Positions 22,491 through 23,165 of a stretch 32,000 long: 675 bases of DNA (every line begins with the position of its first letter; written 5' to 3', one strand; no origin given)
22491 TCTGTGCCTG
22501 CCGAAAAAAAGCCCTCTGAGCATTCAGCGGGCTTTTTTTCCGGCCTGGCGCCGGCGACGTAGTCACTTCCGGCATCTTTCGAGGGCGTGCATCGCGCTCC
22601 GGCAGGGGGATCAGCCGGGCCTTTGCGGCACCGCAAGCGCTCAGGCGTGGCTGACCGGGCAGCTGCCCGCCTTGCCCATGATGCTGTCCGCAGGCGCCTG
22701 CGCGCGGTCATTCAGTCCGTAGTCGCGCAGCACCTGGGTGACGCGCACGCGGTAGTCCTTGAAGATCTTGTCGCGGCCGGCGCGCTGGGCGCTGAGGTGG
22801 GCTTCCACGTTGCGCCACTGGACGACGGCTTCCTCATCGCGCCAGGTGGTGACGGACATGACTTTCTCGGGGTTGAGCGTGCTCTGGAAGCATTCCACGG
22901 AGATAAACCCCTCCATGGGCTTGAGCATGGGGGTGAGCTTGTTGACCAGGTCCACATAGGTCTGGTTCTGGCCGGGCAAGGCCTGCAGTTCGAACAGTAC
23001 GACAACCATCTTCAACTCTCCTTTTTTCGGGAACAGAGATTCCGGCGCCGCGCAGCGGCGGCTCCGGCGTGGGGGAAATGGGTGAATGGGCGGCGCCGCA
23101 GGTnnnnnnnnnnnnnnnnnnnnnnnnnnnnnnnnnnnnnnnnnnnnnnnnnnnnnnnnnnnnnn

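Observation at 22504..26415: Four-gene operon: AurF-family diiron oxygenase, dedicated reductase, GATase1-like protein and ABM protein. Candidate undescribed amine/amino-acid oxidation system.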

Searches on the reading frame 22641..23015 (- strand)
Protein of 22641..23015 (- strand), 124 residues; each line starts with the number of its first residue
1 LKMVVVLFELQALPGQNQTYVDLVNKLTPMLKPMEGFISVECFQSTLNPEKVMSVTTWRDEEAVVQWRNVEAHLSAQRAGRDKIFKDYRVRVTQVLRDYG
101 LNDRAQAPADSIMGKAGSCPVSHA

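Call 3: search_protein_families(library=pfam, proteins=[window:22641-23015:-], max_evalue=0.01)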
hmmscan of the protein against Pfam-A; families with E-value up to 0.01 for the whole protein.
window:22641-23015:- (124 aa): 1 family
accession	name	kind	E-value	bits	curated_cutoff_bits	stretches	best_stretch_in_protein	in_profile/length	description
PF03992.22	ABM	-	4.5e-16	59.2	23.1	1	3-78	1-77/78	Antibiotic biosynthesis monooxygenase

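Call 4: search_protein_families(library=ncbifam, proteins=[window:22641-23015:-], max_evalue=0.01)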
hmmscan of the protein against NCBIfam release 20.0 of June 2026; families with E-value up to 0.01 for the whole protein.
window:22641-23015:- (124 aa): 2 families
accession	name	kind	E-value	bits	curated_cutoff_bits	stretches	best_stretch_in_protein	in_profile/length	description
NF053649.1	HemeDegHumQ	equivalog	0.0023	18.2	130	1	6-81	4-81/102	heme-degrading protein HmuQ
NF009840.0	PRK13315.1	equivalog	0.0026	18.2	119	1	29-78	26-77/107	heme oxygenase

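Call 42: search_solved_structures(query=window:22641-23015:-, max_evalue=1, show_alignments=1)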
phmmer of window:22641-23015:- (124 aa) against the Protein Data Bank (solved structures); distinct sequences matched with E-value up to 1: 4.
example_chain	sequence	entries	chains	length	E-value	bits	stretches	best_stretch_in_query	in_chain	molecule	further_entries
1tz0_A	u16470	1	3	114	1.6e-05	28.3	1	30-94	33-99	hypothetical protein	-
2go8_A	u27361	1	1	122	5.8e-05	26.5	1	14-98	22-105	Hypothetical protein yqjZ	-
9lmn_A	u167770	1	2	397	0.045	17.1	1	6-77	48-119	42.8 kDa protein in whiE locus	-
4dpo_A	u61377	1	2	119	0.26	14.7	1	6-66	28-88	Conserved protein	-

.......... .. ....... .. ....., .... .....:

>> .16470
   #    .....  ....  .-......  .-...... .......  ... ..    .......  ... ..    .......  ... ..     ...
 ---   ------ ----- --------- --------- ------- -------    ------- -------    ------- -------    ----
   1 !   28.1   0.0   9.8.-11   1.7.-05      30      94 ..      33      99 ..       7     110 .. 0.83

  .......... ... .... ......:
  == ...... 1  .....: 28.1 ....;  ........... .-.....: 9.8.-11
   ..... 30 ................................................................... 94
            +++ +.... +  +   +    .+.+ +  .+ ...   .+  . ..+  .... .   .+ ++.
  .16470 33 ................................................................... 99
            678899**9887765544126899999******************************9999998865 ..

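Call 45: find_homologous_proteins(query=window:22641-23009:-)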
Query window:22641-23009:- (122 aa): 124 proteins with E <= 0.001 among 129 candidates; the best 120 are listed.
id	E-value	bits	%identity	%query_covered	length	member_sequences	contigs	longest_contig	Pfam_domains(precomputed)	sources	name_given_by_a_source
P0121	1.9e-74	265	99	100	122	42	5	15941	PF03992.23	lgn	-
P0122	2.1e-61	223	86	93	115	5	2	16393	PF03992.23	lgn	-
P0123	4.5e-61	222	88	92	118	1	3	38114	PF03992.23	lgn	-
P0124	1.8e-59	217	84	93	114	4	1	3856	PF03992.23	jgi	-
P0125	9.2e-59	214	83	93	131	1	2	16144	PF03992.23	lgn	-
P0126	9.4e-59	214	83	93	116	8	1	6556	PF03992.23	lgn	-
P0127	1.7e-58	214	83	93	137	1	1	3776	PF03992.23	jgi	-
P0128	3.3e-58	213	82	93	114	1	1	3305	PF03992.23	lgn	-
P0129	3.7e-57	209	81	93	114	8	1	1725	PF03992.23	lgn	-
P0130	8.0e-57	208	84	91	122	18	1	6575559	PF03992.23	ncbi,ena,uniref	ncbi:antibiotic biosynthesis monooxygenase [Pseudomonas lini]|uniref:antibiotic biosynthesis monooxy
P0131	2.4e-56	207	84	91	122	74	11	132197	PF03992.23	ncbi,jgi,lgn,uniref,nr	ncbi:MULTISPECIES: antibiotic biosynthesis monooxygenase family protein [unclassified Pseudomonas]|j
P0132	2.5e-56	207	81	93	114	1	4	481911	PF03992.23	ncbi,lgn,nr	ncbi:antibiotic biosynthesis monooxygenase [Xenophilus sp. AP218F]|nr:antibiotic biosynthesis monoox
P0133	4.3e-56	206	81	93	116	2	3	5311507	PF03992.23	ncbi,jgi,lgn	ncbi:antibiotic biosynthesis monooxygenase family protein [Serratia sp. D1N4]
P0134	1.7e-55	204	82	91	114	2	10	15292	PF03992.23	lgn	-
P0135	2.0e-55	204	82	93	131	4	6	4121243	PF03992.23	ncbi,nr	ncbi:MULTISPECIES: antibiotic biosynthesis monooxygenase family protein [Microvirgula]|nr:MULTISPECI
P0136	2.6e-55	203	81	93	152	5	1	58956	PF03992.23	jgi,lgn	-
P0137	2.3e-54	200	100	77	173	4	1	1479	PF03992.23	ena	-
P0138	8.8e-54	198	78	93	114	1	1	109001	PF03992.23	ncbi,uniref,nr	ncbi:antibiotic biosynthesis monooxygenase [Xenorhabdus sp. 18]|uniref:antibiotic biosynthesis monoo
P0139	9.0e-54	198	80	91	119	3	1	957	PF03992.23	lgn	-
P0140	2.9e-53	197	79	91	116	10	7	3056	PF03992.23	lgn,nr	nr:antibiotic biosynthesis monooxygenase [Alcaligenes pakistanensis]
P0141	6.3e-53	196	79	92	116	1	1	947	PF03992.23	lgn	-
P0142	5.9e-49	183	72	93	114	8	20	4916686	PF03992.23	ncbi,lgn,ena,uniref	ncbi:antibiotic biosynthesis monooxygenase [Tistrella mobilis]|uniref:antibiotic biosynthesis monoox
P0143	6.9e-48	179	74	90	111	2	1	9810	PF03992.23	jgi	jgi:heme-degrading monooxygenase HmoA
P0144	6.4e-42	160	65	93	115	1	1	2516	PF03992.23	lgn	-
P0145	8.6e-38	147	80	67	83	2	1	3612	PF03992.23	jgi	jgi:heme-degrading monooxygenase HmoA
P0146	1.2e-36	143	59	89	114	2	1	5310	PF03992.23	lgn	-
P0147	2.0e-36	142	59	93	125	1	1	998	PF03992.23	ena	-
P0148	2.4e-36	142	57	94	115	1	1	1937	PF03992.23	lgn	-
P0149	5.6e-36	141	58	93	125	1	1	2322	PF03992.23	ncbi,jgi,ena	jgi:heme-degrading monooxygenase HmoA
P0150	1.2e-35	140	57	94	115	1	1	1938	PF03992.23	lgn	-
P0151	2.4e-35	139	57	94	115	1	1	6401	PF03992.23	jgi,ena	-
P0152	2.5e-35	139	58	89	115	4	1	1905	PF03992.23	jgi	jgi:heme-degrading monooxygenase HmoA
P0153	4.8e-35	138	57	94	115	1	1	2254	PF03992.23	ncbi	-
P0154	8.7e-35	137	56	89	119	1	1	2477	PF03992.23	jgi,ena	jgi:heme-degrading monooxygenase HmoA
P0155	9.2e-35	137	57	94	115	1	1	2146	PF03992.23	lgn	-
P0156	1.4e-34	137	57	90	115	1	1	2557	PF03992.23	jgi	jgi:heme-degrading monooxygenase HmoA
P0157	1.9e-34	136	58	89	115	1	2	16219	PF03992.23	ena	-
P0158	2.5e-34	136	58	89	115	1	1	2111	PF03992.23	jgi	jgi:heme-degrading monooxygenase HmoA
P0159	2.8e-34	136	58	89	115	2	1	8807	PF03992.23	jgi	jgi:heme-degrading monooxygenase HmoA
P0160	3.0e-34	135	55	94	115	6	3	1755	PF03992.23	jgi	jgi:heme-degrading monooxygenase HmoA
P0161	4.0e-34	135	59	89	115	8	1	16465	PF03992.23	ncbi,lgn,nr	ncbi:MAG TPA: antibiotic biosynthesis monooxygenase [Rhodanobacteraceae bacterium]|nr:antibiotic bio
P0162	6.2e-34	134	56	94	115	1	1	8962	PF03992.23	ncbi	-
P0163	6.4e-34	134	57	94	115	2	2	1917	PF03992.23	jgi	jgi:heme-degrading monooxygenase HmoA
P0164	7.6e-34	134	59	89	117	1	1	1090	PF03992.23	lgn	-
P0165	1.2e-33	134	57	90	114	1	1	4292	PF03992.23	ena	-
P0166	1.2e-33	133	57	94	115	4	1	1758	PF03992.23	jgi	jgi:heme-degrading monooxygenase HmoA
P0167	1.7e-33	133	55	94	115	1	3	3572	PF03992.23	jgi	jgi:heme-degrading monooxygenase HmoA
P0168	2.0e-33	133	57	89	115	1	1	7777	PF03992.23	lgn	-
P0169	2.2e-33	133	57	90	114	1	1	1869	PF03992.23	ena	-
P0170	2.3e-33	133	56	89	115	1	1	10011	PF03992.23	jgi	jgi:heme-degrading monooxygenase HmoA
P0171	3.0e-33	132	55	89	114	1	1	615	PF03992.23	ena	-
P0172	4.5e-33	132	57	89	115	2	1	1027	PF03992.23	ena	-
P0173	5.0e-33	132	54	89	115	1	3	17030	PF03992.23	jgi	jgi:heme-degrading monooxygenase HmoA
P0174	5.4e-33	131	57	89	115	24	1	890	PF03992.23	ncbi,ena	-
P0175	5.9e-33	131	56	90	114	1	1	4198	PF03992.23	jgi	jgi:heme-degrading monooxygenase HmoA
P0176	5.9e-33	131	55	89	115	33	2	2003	PF03992.23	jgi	jgi:heme-degrading monooxygenase HmoA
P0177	7.8e-33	131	57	89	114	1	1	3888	PF03992.23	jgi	jgi:heme-degrading monooxygenase HmoA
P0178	8.4e-33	131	55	90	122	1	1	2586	PF03992.23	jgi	jgi:heme-degrading monooxygenase HmoA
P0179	9.9e-33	131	57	89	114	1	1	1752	PF03992.23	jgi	jgi:heme-degrading monooxygenase HmoA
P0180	1.1e-32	130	55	89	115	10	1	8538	PF03992.23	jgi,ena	-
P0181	1.1e-32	130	55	89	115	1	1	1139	PF03992.23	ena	-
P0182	1.3e-32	130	57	89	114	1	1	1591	PF03992.23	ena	-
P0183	1.4e-32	130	55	89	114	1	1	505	PF03992.23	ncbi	-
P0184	1.4e-32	130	54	89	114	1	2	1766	PF03992.23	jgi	jgi:heme-degrading monooxygenase HmoA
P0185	1.5e-32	130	57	89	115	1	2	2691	PF03992.23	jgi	jgi:heme-degrading monooxygenase HmoA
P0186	1.6e-32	130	54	89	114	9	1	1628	PF03992.23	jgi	jgi:heme-degrading monooxygenase HmoA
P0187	1.7e-32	130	56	89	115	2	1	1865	PF03992.23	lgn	-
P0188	2.0e-32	130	55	89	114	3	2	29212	PF03992.23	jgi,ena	-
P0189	2.5e-32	129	56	89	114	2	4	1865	PF03992.23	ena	-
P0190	3.0e-32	129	54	89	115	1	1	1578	PF03992.23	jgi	jgi:heme-degrading monooxygenase HmoA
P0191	4.3e-32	129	55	90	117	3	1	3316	PF03992.23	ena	-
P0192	4.9e-32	128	55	89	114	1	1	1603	PF03992.23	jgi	jgi:heme-degrading monooxygenase HmoA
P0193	7.5e-32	128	55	89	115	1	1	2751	PF03992.23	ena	-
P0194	7.5e-32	128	55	89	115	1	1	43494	PF03992.23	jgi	jgi:heme-degrading monooxygenase HmoA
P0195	7.5e-32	128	55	89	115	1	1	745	PF03992.23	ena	-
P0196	7.8e-32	128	55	89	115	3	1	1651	PF03992.23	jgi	-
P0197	1.2e-31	127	54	89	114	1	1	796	PF03992.23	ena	-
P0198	1.3e-31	127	55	90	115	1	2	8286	PF03992.23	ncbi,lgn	ncbi:MAG: antibiotic biosynthesis monooxygenase family protein [Steroidobacter sp.]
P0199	1.7e-31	127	56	89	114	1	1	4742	PF03992.23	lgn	-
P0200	1.7e-31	127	56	89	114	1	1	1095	PF03992.23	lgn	-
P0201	1.8e-31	126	54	89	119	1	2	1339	PF03992.23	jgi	jgi:heme-degrading monooxygenase HmoA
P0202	2.8e-31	126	54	89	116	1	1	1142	PF03992.23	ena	-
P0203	2.9e-31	126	55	89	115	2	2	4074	PF03992.23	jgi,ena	-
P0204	3.0e-31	126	52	93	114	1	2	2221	PF03992.23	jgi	jgi:heme-degrading monooxygenase HmoA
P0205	3.0e-31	126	53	89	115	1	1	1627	PF03992.23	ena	-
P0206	3.6e-31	126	55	89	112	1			PF03992.23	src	-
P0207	4.3e-31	125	51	94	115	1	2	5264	PF03992.23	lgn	-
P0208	5.7e-31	125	52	98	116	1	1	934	PF03992.23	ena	-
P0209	6.7e-31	125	55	89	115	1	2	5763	PF03992.23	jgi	jgi:heme-degrading monooxygenase HmoA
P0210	8.2e-31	124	53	89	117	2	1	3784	PF03992.23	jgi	-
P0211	8.6e-31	124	54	92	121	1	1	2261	PF03992.23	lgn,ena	-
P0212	1.1e-30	124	53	89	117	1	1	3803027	PF03992.23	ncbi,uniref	ncbi:antibiotic biosynthesis monooxygenase family protein [Rhizobium sp. YTU87027]|uniref:antibiotic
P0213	1.2e-30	124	55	89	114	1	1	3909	PF03992.23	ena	-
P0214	1.6e-30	123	53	89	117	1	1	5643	PF03992.23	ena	-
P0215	1.7e-30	123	54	89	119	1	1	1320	PF03992.23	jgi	jgi:heme-degrading monooxygenase HmoA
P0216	2.2e-30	123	56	89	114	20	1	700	PF03992.23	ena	-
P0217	2.4e-30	123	54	89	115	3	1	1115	PF03992.23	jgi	jgi:heme-degrading monooxygenase HmoA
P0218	2.7e-30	123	52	89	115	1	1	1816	PF03992.23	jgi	-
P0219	3.0e-30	123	52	89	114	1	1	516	PF03992.23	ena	-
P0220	4.3e-30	122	55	89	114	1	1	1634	PF03992.23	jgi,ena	-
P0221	6.3e-30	122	52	89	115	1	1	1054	PF03992.23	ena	-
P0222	7.9e-30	121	51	89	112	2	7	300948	PF03992.23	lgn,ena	-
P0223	1.1e-29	121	53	89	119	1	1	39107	PF03992.23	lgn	-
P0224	1.2e-29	121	53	87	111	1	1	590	PF03992.23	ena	-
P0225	1.6e-29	120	52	90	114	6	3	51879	PF03992.23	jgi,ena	-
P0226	1.8e-29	120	53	89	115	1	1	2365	PF03992.23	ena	-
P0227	2.2e-29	120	52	90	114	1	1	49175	PF03992.23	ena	-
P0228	1.7e-28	117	51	89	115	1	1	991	PF03992.23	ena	-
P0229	2.6e-28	116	52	89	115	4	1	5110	PF03992.23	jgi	jgi:heme-degrading monooxygenase HmoA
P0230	3.2e-28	116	52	90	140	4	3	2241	PF03992.23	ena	-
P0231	3.4e-28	116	54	89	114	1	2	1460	PF03992.23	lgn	-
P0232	3.5e-28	116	54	92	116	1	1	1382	PF03992.23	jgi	jgi:heme-degrading monooxygenase HmoA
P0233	5.7e-28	115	50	89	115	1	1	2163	PF03992.23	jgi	jgi:heme-degrading monooxygenase HmoA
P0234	1.8e-27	114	62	70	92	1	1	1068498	PF03992.23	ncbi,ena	-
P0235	2.3e-27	113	51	89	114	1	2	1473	PF03992.23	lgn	-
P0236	3.0e-27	113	51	89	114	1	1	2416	PF03992.23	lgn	-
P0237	4.2e-27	112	52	83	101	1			PF03992.23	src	-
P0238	1.4e-25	107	63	69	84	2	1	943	PF03992.23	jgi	jgi:heme-degrading monooxygenase HmoA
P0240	2.5e-25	107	64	70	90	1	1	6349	PF03992.23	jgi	jgi:heme-degrading monooxygenase HmoA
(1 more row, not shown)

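Call 46: find_encoding_contigs(protein=P0135, flank=10000, max_places=1)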
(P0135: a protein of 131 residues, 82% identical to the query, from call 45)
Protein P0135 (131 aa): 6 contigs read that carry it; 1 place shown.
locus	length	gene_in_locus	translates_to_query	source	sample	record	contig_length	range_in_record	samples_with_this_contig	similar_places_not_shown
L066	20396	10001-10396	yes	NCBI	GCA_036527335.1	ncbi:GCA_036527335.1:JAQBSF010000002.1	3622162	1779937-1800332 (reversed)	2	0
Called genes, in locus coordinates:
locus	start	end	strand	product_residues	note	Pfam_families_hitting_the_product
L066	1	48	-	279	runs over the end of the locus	PF01168:Ala_racemase_N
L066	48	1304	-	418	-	PF03594:BenE, PF16983:MFS_MOT1 (faint)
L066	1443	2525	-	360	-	PF00266:Aminotran_5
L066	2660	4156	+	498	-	PF00392:GntR, PF00155:Aminotran_1_2, PF12897:Asp_aminotransf (weak)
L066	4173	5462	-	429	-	PF00464:SHMT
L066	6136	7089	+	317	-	PF11583:AurF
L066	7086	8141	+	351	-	PF08030:NAD_binding_6 (faint), PF00111:Fer2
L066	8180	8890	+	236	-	PF00117:GATase, PF07722:Peptidase_C26 (faint)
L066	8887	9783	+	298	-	PF08543:Phos_pyr_kin, PF00294:PfkB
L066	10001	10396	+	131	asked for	PF03992:ABM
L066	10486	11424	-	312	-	PF00126:HTH_1, PF03466:LysR_substrate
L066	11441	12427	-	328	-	PF00126:HTH_1, PF03466:LysR_substrate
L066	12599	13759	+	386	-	PF00248:Aldo_ket_red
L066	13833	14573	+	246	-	PF00106:adh_short, PF08659:KR, PF13561:adh_short_C2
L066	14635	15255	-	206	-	PF02798:GST_N, PF13417:GST_N_3, PF13409:GST_N_2, PF13410:GST_C_2 (faint), PF00043:GST_C, PF14497:GST_C_3 (weak)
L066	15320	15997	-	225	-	PF01965:DJ-1_PfpI, PF17124:ThiJ_like (faint)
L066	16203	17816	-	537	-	PF02203:TarH, PF12729:4HB_MCP_1, PF00672:HAMP (weak), PF00015:MCPsignal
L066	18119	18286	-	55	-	-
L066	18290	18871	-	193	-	PF02508:Rnf-Nqr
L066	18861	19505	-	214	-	PF02508:Rnf-Nqr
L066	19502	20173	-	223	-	PF04205:FMN_bind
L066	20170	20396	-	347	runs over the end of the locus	PF03116:NQR2_RnfD_RnfE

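Call 47: find_encoding_contigs(protein=P0142, flank=10000, max_places=1)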
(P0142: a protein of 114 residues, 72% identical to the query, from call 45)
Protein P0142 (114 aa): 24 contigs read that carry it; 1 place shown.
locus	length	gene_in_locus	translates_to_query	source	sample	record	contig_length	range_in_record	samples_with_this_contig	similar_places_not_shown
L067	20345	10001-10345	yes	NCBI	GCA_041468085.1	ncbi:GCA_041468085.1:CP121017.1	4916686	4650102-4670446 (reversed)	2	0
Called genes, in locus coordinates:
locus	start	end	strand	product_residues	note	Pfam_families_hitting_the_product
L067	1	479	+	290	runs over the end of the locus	PF13344:Hydrolase_6, PF13419:HAD_2 (faint), PF00702:Hydrolase (weak), PF13242:Hydrolase_like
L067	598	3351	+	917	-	PF02629:CoA_binding, PF13380:CoA_binding_2, PF00549:Ligase_CoA (faint), PF13607:Succ_CoA_lig, PF19045:Ligase_CoA_2 (weak), PF13549:ATP-grasp_5, PF13302:Acetyltransf_3 (weak), PF00583:Acetyltransf_1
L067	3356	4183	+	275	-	PF03009:GDPD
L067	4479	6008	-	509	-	PF00392:GntR, PF00155:Aminotran_1_2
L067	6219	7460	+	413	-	PF03594:BenE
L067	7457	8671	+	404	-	PF00202:Aminotran_3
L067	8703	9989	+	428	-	PF00464:SHMT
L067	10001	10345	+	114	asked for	PF03992:ABM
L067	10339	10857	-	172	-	PF00300:His_Phos_1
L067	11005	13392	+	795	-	PF13089:PP_kinase_N, PF02503:PP_kinase, PF17941:PP_kinase_C_1, PF13091:PLDc_2 (faint), PF13090:PP_kinase_C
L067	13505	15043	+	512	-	PF02541:Ppx-GppA, PF21697:Ppx_C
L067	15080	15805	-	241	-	PF01914:MarC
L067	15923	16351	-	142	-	PF13474:SnoaL_3, PF14534:DUF4440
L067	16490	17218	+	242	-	PF02230:Abhydrolase_2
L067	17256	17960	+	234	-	PF02230:Abhydrolase_2, PF00561:Abhydrolase_1 (faint), PF00326:Peptidase_S9 (weak)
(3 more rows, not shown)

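Call 48: find_encoding_contigs(protein=P0140, flank=10000, max_places=3)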
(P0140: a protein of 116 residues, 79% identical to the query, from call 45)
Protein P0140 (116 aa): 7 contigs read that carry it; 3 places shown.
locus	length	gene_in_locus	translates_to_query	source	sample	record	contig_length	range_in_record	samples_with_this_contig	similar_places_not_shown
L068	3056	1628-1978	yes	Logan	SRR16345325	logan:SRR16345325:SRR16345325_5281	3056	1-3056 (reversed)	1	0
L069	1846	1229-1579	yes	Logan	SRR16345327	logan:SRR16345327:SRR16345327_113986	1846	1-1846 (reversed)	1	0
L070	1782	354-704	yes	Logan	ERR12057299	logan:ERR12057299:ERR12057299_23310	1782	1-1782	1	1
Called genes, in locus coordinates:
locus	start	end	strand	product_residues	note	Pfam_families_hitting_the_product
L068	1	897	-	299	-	?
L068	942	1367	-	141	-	PF00717:Peptidase_S24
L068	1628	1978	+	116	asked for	PF03992:ABM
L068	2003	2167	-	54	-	PF09926:DUF2158 (weak)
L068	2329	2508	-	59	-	PF09926:DUF2158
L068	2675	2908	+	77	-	-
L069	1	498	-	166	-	?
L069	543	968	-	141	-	PF00717:Peptidase_S24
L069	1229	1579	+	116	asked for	PF03992:ABM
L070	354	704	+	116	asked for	PF03992:ABM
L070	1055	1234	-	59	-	PF09926:DUF2158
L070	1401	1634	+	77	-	-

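Call 49: find_encoding_contigs(protein=P0212, flank=7000, max_places=1)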
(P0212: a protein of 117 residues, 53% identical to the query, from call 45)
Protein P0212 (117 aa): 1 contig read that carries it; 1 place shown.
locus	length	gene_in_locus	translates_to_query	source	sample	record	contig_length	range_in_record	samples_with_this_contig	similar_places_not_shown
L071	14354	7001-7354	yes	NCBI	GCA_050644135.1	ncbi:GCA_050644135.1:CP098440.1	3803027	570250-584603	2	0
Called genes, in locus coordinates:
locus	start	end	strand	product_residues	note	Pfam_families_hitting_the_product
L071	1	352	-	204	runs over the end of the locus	PF13302:Acetyltransf_3, PF13420:Acetyltransf_4, PF00583:Acetyltransf_1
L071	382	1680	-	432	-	PF00675:Peptidase_M16, PF05193:Peptidase_M16_C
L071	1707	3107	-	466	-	PF14821:Thr_synth_N, PF00291:PALP, PF24857:THR4_C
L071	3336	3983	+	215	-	-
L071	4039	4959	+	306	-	PF00781:DAGK_cat, PF01513:NAD_kinase (faint), PF19279:YegS_C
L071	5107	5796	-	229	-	PF00702:Hydrolase, PF13419:HAD_2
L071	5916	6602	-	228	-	PF25213:HVO_A0261_N (faint), PF12840:HTH_20, PF01022:HTH_5 (weak), PF12802:MarR_2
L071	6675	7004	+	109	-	PF07978:NIPSNAP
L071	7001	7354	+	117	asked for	PF03992:ABM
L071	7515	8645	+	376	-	PF01555:N6_N4_Mtase, PF18755:RAMA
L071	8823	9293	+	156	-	PF20589:DUF6790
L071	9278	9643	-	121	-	PF13474:SnoaL_3 (weak), PF13577:SnoaL_4 (weak), PF14534:DUF4440 (weak), PF12680:SnoaL_2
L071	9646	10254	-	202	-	PF00702:Hydrolase, PF13419:HAD_2, PF13242:Hydrolase_like (weak)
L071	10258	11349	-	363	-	PF00730:HhH-GPD, PF00633:HHH, PF14815:NUDIX_4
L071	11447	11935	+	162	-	PF05258:DciA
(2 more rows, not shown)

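Call 50: find_encoding_contigs(protein=P0222, flank=7000, max_places=1)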
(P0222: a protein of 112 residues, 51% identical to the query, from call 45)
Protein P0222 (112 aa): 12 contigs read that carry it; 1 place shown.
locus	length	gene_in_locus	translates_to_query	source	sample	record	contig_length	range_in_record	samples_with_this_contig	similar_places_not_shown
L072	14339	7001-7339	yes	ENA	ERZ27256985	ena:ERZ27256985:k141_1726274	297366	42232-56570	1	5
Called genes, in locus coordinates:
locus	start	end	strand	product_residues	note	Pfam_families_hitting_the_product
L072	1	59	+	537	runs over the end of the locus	PF00501:AMP-binding, PF13193:AMP-binding_C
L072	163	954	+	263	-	PF07386:DUF1499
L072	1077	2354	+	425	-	PF13650:Asp_protease_2, PF13975:gag-asp_proteas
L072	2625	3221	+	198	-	-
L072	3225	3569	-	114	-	-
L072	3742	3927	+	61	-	-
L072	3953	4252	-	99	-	-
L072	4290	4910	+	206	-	PF04542:Sigma70_r2, PF04545:Sigma70_r4, PF08281:Sigma70_r4_2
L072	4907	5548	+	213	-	PF06532:NrsF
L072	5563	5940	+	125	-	-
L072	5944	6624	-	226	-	PF25213:HVO_A0261_N (faint), PF12840:HTH_20, PF01022:HTH_5 (faint), PF12802:MarR_2 (weak)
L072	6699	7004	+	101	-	PF07978:NIPSNAP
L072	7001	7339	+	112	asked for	PF03992:ABM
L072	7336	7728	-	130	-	PF00581:Rhodanese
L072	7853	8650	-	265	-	PF00561:Abhydrolase_1 (weak), PF00326:Peptidase_S9 (weak), PF12146:Hydrolase_4 (weak)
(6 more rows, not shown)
